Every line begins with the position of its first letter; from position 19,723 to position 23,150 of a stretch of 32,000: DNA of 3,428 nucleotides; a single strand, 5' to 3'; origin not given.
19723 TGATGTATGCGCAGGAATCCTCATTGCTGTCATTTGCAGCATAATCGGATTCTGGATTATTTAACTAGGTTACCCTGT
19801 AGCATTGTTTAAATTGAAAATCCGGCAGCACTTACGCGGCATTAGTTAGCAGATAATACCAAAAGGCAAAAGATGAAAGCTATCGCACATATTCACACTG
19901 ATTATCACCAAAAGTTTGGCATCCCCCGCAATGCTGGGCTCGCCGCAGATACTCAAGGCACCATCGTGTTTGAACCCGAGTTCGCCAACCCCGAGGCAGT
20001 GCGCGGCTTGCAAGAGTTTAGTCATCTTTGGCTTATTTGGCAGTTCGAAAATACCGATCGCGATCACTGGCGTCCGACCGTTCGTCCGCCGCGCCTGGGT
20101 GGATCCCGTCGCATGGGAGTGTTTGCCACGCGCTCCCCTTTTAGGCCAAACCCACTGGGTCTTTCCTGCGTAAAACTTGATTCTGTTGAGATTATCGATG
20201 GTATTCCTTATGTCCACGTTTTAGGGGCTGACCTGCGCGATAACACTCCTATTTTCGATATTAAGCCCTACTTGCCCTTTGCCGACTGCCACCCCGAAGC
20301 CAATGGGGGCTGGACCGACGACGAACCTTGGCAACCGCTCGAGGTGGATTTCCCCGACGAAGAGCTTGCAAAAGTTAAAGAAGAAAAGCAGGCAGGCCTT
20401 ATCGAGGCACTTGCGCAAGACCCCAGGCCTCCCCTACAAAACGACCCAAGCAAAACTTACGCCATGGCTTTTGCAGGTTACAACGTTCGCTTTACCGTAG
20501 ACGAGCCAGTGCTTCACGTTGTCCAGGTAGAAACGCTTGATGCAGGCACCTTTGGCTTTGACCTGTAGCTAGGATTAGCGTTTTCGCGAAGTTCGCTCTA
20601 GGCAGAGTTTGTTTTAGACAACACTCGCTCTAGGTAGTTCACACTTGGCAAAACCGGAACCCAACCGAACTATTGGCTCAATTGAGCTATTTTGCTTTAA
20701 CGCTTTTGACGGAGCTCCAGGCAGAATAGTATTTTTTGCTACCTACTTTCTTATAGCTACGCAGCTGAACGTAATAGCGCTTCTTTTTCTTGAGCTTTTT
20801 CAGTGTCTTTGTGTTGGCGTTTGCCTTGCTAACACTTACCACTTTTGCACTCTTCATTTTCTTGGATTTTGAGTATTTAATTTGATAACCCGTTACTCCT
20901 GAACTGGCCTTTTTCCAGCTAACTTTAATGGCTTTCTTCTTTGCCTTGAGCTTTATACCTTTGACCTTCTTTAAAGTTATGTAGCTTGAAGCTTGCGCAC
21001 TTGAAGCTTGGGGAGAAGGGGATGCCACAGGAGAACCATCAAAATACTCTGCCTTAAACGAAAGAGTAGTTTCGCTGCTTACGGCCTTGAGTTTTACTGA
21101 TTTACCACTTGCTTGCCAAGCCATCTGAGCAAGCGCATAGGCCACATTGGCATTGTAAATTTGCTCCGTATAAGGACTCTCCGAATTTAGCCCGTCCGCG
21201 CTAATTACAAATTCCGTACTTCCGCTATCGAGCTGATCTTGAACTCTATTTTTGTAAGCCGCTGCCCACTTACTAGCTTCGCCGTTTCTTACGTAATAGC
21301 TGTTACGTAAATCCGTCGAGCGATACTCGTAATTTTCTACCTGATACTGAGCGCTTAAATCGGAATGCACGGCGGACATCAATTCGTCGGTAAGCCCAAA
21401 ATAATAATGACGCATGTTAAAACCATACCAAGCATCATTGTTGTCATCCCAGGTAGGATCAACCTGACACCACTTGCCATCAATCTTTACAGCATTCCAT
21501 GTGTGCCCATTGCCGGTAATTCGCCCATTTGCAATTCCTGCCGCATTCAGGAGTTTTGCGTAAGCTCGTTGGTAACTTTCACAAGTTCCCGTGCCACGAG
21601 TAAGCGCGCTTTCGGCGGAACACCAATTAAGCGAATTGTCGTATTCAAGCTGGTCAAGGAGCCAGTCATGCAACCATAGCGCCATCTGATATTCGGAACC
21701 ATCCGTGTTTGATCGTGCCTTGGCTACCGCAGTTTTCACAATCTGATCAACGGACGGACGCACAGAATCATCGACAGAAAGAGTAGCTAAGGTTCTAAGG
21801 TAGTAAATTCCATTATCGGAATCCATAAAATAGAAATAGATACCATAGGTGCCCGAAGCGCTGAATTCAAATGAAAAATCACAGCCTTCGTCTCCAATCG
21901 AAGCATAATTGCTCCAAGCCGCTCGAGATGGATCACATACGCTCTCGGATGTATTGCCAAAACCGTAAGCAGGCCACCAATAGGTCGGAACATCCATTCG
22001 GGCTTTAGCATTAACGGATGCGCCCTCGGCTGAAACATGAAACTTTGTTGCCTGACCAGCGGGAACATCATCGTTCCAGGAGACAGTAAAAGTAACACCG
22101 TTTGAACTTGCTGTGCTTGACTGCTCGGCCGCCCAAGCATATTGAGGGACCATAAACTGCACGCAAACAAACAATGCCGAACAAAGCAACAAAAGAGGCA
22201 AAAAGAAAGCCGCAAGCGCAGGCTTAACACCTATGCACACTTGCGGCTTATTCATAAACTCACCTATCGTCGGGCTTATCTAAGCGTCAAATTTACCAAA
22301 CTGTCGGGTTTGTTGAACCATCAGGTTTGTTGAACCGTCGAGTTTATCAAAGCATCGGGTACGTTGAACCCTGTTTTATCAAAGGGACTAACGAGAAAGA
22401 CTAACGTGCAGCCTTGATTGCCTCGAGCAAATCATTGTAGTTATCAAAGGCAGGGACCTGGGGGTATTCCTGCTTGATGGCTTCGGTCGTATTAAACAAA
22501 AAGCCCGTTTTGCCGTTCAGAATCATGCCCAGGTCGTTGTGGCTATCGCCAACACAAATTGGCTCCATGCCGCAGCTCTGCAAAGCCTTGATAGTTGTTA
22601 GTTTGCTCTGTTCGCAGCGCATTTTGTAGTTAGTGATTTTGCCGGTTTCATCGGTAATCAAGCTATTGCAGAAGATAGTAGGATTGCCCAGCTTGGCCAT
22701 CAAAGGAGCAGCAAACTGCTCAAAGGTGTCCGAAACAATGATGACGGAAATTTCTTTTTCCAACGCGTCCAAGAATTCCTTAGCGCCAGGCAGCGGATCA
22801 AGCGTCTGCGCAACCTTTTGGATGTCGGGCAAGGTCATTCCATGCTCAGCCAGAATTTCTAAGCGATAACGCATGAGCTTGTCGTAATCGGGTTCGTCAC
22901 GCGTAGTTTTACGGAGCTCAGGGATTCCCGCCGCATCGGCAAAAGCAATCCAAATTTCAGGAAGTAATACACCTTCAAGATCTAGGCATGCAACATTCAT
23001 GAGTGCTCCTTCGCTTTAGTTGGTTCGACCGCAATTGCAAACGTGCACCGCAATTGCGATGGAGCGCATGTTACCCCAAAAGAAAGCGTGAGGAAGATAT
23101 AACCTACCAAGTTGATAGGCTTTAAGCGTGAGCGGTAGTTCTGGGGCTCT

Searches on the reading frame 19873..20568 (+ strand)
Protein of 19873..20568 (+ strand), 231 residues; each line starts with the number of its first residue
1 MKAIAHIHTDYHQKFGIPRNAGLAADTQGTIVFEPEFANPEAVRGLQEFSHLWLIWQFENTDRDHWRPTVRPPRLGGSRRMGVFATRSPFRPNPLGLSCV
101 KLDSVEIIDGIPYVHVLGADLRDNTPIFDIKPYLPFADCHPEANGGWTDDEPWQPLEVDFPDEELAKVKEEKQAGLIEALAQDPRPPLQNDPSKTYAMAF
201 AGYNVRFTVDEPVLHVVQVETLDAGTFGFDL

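Call 3: search_protein_families(library=pfam, proteins=[window:19873-20568:+], max_evalue=0.01)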
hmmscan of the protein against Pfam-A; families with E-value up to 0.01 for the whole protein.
window:19873-20568:+ (231 aa): 2 families
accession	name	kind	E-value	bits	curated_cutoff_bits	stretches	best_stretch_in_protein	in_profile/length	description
PF01980.22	TrmO_N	-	3.1e-43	147.1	26.8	1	16-138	1-116/116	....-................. O N-terminal domain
PF18389.7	TrmO_C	-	1.9e-09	38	27.1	1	155-210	2-65/65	TrmO C-terminal domain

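Call 4: search_protein_families(library=ncbifam, proteins=[window:19873-20568:+], max_evalue=0.01)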
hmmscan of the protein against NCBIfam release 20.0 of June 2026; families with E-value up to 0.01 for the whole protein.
window:19873-20568:+ (231 aa): 1 family
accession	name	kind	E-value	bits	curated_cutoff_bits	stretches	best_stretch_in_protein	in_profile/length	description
TIGR00104.1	tRNA_TsaA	equivalog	1.6e-41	141.9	93.25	1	1-144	6-142/143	tRNA (N6-threonylcarbamoyladenosine(37)-N6)-methyltransferase TrmO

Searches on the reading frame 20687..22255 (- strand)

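Call 3: search_protein_families(library=pfam, proteins=[window:20687-22255:-], max_evalue=0.01)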
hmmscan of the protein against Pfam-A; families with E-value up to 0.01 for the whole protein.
window:20687-22255:- (522 aa): 6 families
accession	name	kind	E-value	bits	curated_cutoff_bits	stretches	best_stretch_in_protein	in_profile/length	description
PF01841.26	Transglut_core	-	4.3e-09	37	23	1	182-267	8-108/108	Transglutaminase-like superfamily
PF00041.27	fn3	-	1.6e-07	31.8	25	1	438-515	11-82/84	Fibronectin type III domain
PF25788.1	Ig_Rha78A_N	-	0.00095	19.8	27.4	1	439-516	16-99/105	Rha78A-like, N-terminal immunoglobulin domain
PF16656.11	Pur_ac_phosph_N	-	0.0019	19.2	30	1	438-519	10-91/93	Purple acid Phosphatase, N-terminal domain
PF25059.1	FN3_DSCAM-DSCAML_C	-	0.0052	17.5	39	0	446-508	12-72/89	DSCAM/DSCAML C-terminal Fn3-like domain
PF00553.25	CBM_2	-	0.0068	17.2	24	0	40-85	47-91/101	Cellulose binding domain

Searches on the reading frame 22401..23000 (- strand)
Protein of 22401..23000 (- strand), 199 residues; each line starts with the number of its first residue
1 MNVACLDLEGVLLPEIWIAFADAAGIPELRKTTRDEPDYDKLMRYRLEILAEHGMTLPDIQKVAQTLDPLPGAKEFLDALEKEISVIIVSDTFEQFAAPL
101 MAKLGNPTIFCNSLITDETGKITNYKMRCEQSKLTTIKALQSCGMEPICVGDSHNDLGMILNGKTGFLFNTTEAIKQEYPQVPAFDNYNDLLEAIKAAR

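Call 3: search_protein_families(library=pfam, proteins=[window:22401-23000:-], max_evalue=0.01)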
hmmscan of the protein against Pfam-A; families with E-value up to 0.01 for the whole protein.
window:22401-23000:- (199 aa): 3 families
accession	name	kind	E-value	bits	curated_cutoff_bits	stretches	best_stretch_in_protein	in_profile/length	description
PF00702.32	Hydrolase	-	3.2e-09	37.9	26.4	1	38-160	71-187/191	haloacid dehalogenase-like hydrolase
PF12710.13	HAD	-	1.2e-08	36.1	27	1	64-159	77-187/189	haloacid dehalogenase-like hydrolase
PF06888.18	Put_Phosphatase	-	0.00027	20.9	27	1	28-121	32-131/234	Putative Phosphatase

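Call 4: search_protein_families(library=ncbifam, proteins=[window:22401-23000:-], max_evalue=0.01)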
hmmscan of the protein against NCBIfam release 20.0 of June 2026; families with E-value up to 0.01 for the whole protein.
window:22401-23000:- (199 aa): 10 families
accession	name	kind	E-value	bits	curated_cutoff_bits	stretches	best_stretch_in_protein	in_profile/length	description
NF010109.0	PRK13582.1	equivalog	2e-84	282.4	133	1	1-198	1-198/205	bifunctional phosphoserine phosphatase/homoserine phosphotransferase ThrH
TIGR02137.1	HSK-PSP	equivalog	1.3e-65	220.7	223.4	1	1-195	1-195/203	bifunctional phosphoserine phosphatase/homoserine phosphotransferase ThrH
TIGR00338.1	serB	equivalog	4e-15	56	144.15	1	30-182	49-206/219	phosphoserine phosphatase SerB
TIGR01488.1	HAD-SF-IB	subfamily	1.1e-11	45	45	1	57-160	60-174/177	HAD-IB family phosphatase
TIGR01489.1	DKMTPPase-SF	subfamily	7.9e-06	26.1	81.55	1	33-157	37-175/188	MtnX-like HAD-IB family phosphatase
NF008350.0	PRK11133.1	equivalog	8.3e-05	21.9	413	1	32-177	147-297/324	phosphoserine phosphatase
TIGR01491.1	HAD-SF-IB-PSPlk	hypoth_equivalog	0.00031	20.5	151.9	1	60-170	72-189/201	phosphoserine phosphatase-like hydrolase, archaeal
NF007103.0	PRK09552.1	equivalog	0.0009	19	292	1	71-164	77-180/220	2-hydroxy-3-keto-5-methylthiopentenyl-1-phosphate phosphatase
TIGR02254.1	YjjG_YfnB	equivalog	0.0034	16.9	159.9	1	66-175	95-202/223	YjjG family noncanonical pyrimidine nucleotidase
NF006976.0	PRK09449.1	equivalog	0.0085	15.6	183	1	60-121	87-148/225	pyrimidine 5'-nucleotidase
